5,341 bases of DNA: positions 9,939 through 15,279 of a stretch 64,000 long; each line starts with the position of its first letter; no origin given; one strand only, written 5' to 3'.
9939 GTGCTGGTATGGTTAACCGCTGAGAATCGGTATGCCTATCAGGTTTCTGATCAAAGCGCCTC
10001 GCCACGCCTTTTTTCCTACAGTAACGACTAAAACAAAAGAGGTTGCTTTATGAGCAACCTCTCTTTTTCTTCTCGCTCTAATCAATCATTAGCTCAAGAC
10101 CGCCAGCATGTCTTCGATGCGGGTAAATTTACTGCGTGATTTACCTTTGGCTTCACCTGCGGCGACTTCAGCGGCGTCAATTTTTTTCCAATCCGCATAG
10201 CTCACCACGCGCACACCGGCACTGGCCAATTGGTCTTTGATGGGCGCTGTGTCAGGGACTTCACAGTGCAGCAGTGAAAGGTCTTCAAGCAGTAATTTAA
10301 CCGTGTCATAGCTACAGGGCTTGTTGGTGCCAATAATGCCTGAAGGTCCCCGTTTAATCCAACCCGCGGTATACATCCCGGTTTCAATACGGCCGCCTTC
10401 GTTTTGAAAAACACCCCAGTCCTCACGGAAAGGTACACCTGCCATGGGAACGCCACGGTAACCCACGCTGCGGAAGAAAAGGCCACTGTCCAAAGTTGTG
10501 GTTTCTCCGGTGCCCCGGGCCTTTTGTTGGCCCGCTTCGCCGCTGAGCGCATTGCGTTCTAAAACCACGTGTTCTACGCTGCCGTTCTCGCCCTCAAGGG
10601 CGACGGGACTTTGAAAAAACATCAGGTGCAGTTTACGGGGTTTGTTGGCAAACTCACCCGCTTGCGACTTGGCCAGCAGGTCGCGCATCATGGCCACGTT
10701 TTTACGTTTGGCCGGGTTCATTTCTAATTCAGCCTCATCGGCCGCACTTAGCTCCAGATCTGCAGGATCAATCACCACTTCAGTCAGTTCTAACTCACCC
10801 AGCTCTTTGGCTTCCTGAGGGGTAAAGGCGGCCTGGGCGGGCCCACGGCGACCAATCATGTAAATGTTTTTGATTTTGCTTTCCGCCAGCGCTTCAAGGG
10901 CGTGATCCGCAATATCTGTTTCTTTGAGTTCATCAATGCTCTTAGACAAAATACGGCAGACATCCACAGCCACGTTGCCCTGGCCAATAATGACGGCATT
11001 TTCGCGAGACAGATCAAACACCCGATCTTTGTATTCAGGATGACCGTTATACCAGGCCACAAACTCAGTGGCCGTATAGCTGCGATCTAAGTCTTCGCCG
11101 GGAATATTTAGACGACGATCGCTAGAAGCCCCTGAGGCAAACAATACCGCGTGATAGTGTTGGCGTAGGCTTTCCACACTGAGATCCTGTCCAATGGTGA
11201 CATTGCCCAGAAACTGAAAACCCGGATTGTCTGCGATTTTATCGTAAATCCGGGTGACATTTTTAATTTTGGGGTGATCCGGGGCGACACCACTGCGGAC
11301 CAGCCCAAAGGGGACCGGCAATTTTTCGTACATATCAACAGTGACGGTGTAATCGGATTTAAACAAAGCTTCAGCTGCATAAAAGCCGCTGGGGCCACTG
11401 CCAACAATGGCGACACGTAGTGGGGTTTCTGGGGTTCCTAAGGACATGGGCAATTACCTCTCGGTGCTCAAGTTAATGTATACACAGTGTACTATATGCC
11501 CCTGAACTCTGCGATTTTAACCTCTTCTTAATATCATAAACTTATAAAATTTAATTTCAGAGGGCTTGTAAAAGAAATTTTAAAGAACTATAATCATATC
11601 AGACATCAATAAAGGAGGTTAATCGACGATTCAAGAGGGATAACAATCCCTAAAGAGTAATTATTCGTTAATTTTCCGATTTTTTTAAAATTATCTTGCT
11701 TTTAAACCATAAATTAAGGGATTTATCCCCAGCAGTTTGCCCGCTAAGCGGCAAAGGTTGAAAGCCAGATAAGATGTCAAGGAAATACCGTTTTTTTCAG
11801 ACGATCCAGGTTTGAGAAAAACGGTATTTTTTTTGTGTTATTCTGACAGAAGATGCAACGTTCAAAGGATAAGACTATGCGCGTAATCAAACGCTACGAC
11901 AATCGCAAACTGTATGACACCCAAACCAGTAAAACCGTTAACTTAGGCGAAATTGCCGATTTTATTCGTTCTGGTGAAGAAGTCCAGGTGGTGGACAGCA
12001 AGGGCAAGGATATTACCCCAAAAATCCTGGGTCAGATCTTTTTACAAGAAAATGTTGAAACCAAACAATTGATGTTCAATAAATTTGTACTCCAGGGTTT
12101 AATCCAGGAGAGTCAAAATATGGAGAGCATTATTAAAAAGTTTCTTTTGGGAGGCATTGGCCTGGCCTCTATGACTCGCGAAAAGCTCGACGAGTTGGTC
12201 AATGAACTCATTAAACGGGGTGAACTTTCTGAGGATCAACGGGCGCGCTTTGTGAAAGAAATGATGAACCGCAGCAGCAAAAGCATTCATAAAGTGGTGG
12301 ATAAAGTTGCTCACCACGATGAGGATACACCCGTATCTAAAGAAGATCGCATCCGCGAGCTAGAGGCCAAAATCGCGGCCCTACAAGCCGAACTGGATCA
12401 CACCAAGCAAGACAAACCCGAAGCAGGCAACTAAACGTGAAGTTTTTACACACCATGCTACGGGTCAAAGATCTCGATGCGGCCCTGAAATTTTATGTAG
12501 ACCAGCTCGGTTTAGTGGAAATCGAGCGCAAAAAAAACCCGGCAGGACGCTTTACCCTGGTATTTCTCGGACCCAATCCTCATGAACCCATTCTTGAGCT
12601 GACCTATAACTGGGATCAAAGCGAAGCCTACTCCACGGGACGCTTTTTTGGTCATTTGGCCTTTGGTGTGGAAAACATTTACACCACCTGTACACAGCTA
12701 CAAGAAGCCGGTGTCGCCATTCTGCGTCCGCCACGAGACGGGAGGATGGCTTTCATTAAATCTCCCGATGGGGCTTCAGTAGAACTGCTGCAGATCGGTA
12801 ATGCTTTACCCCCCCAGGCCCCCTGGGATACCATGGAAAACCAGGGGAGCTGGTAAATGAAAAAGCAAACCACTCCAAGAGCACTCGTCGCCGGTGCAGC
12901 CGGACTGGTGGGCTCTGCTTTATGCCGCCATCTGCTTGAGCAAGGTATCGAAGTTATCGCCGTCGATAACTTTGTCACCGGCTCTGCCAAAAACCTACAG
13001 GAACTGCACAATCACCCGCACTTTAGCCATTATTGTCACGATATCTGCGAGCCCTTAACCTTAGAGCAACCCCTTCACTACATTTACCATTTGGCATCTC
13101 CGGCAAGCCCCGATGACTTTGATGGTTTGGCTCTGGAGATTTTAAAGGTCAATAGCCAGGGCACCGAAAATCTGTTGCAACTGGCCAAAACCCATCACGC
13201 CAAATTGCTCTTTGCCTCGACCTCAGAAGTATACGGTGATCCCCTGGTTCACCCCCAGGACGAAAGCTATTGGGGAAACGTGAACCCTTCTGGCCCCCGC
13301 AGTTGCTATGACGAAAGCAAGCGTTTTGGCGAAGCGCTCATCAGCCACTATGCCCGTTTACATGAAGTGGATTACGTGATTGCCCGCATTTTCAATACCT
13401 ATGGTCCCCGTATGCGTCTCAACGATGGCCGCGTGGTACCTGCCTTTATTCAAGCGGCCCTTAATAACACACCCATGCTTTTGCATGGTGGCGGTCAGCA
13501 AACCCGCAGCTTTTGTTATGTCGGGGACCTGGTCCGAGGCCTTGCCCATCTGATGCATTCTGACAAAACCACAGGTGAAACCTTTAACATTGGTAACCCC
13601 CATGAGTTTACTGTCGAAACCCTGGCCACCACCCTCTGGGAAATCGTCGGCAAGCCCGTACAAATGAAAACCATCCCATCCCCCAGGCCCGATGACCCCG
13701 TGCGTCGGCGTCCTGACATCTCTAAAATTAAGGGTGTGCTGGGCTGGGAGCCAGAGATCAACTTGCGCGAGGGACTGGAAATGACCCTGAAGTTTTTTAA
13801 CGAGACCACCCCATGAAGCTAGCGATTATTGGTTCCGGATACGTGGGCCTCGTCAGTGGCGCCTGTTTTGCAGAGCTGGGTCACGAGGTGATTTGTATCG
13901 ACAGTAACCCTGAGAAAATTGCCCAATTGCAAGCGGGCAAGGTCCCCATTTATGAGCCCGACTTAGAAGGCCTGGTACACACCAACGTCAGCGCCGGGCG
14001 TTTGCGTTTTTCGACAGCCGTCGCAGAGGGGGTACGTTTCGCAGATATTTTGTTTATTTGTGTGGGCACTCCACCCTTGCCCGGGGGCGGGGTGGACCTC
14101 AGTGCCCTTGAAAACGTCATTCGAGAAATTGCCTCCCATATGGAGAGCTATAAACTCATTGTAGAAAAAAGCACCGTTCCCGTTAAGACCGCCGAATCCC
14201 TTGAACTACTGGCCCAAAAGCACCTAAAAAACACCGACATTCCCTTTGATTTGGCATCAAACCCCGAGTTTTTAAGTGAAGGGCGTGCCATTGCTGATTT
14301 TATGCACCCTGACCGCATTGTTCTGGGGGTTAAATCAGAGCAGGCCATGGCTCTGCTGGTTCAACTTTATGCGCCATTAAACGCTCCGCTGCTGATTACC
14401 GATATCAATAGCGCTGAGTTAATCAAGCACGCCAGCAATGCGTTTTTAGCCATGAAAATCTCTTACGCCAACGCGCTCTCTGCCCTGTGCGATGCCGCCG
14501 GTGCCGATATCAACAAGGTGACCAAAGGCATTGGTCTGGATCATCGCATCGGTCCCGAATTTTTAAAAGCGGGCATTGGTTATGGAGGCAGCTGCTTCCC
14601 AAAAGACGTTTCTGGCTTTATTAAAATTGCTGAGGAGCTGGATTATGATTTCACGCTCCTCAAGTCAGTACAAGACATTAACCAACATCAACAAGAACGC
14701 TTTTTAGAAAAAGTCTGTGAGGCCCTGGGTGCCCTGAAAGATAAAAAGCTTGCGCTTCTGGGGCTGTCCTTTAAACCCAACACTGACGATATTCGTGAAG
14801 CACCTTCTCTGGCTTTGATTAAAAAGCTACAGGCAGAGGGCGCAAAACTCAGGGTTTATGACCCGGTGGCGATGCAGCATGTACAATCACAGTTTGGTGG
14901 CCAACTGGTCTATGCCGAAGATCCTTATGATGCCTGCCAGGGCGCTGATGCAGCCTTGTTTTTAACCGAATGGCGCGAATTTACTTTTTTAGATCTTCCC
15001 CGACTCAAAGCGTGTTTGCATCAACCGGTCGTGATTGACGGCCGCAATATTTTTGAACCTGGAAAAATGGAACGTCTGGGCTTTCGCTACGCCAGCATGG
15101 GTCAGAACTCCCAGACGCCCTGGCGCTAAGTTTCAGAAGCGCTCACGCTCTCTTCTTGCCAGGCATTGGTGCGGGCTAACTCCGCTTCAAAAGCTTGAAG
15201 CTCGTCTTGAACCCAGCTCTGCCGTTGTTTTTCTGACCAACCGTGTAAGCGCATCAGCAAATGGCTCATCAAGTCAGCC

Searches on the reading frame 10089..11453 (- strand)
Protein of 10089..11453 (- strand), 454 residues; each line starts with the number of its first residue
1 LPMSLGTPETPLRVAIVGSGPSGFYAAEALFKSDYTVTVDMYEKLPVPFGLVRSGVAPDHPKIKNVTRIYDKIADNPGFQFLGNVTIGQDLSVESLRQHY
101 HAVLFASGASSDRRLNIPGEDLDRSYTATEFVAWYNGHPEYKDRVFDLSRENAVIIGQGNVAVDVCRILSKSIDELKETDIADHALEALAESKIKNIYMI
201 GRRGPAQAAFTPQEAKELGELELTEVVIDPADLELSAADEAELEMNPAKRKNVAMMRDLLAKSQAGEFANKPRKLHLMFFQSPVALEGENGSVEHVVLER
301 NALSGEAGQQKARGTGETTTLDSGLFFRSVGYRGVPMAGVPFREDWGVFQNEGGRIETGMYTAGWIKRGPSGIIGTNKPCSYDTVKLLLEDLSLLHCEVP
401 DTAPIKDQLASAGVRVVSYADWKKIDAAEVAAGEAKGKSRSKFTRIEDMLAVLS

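Call 28: search_protein_families(library=pfam, proteins=[window:10089-11453:-], max_evalue=0.001)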
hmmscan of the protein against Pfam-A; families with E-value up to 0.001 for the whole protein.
window:10089-11453:- (454 aa): 3 families
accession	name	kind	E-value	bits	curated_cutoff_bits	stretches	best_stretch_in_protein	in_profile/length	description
PF07992.20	Pyr_redox_2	-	2.5e-10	40.7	26.1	1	13-186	2-178/291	Pyridine nucleotide-disulphide oxidoreductase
PF13450.12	NAD_binding_8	-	1.9e-06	28.5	21.9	1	16-73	1-55/68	NAD(P)-binding Rossmann-like domain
PF13454.12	NAD_binding_9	-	0.00091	19.7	21.8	0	15-47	1-35/155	FAD-NAD(P)-binding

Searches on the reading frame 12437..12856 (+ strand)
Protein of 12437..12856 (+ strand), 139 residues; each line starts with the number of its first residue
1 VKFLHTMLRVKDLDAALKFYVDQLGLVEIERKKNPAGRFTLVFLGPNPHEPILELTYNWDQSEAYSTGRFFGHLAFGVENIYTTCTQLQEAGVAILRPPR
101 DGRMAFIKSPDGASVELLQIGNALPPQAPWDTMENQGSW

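Call 28: search_protein_families(library=pfam, proteins=[window:12437-12856:+], max_evalue=0.001)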
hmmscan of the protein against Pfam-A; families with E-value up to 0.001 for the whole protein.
window:12437-12856:+ (139 aa): 3 families
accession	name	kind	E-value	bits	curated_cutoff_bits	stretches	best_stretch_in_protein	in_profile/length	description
PF00903.31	Glyoxalase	-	1.1e-18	68.2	20.6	1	3-117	2-121/121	Glyoxalase/Bleomycin resistance protein/Dioxygenase superfamily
PF13669.12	Glyoxalase_4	-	2.3e-08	34.7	27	1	5-103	2-102/109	Glyoxalase/Bleomycin resistance protein/Dioxygenase superfamily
PF22677.2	Ble-like_N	-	0.00082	19.5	24.5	0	2-26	1-25/41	Bleomycin resistance protein-like N-terminal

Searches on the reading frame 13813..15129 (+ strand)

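Call 28: search_protein_families(library=pfam, proteins=[window:13813-15129:+], max_evalue=0.001)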
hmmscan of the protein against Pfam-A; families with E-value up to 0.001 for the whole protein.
window:13813-15129:+ (438 aa): 7 families
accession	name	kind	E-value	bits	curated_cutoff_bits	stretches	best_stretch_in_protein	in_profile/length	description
PF03721.20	UDPG_MGDP_dh_N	-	2.2e-65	220.2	27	1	1-183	1-185/187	UDP-glucose/GDP-mannose dehydrogenase family, NAD binding domain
PF00984.24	UDPG_MGDP_dh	-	2.9e-35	120.7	25.4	1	200-291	2-93/94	UDP-glucose/GDP-mannose dehydrogenase family, central domain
PF03720.21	UDPG_MGDP_dh_C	-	1.5e-32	112.5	30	1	314-416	1-103/103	UDP-glucose/GDP-mannose dehydrogenase family, UDP binding domain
PF03807.23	F420_oxidored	-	1.7e-06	29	21.6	0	2-84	1-67/94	NADP oxidoreductase coenzyme F420-dependent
PF03446.21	NAD_binding_2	-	0.00037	21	21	0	2-138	1-112/161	NAD binding domain of 6-phosphogluconate dehydrogenase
PF02558.23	ApbA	-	0.00054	20.1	22.2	0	4-53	2-48/150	Ketopantoate reductase PanE/ApbA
PF00070.33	Pyr_redox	-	0.00076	20.4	22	0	2-34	1-33/82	Pyridine nucleotide-disulphide oxidoreductase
